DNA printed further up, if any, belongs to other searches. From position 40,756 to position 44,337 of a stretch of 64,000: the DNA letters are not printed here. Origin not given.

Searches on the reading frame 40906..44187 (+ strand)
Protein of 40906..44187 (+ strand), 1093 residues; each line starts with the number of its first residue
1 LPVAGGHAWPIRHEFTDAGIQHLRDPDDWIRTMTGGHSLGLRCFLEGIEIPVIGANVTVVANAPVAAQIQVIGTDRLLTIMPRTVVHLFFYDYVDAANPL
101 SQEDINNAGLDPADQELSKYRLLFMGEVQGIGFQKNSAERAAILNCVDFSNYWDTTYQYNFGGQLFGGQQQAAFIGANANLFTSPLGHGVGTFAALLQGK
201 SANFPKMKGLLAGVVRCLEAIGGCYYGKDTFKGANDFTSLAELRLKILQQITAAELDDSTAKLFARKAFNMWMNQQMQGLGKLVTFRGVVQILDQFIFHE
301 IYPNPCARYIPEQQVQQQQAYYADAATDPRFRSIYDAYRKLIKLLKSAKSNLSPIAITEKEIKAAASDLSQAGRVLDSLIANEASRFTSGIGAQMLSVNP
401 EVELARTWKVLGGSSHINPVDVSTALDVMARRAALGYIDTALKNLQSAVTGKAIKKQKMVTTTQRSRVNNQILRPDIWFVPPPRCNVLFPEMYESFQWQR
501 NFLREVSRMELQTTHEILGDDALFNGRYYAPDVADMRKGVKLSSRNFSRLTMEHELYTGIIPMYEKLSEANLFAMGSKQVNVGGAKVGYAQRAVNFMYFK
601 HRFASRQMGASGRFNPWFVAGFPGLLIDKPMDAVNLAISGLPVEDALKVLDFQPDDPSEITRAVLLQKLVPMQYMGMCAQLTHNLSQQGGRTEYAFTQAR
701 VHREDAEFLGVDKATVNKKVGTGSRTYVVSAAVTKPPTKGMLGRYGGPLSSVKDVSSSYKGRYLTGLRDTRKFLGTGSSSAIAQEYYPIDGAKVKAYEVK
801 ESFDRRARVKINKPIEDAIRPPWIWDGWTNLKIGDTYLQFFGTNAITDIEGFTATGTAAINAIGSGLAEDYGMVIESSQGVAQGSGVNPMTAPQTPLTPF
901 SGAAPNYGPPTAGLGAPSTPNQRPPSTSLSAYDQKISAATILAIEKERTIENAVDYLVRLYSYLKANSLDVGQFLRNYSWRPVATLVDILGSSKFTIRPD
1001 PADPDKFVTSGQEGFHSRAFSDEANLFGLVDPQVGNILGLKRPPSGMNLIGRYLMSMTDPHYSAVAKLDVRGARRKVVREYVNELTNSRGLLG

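Call 13: search_protein_families(library=pfam, max_evalue=0.01, proteins=[window:40906-44187:+])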
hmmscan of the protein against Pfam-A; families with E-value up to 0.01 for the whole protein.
window:40906-44187:+ (1093 aa): 0 families

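Call 18: search_protein_families(library=phrogs, max_evalue=0.001, proteins=[window:40906-44187:+])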
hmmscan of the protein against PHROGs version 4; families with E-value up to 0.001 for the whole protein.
window:40906-44187:+ (1093 aa): 0 families

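Call 34: search_solved_structures(query=window:40906-44187:+, max_evalue=0.01)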
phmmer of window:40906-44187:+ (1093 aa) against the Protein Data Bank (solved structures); distinct sequences matched with E-value up to 0.01: 0.

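Call 36: search_dna_similar(query=window:40906-44187:+, collection=phages, mode=protein, max_rows=8, max_evalue=0.001)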
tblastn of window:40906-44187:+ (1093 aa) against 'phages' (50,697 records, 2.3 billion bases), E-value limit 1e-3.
No match.
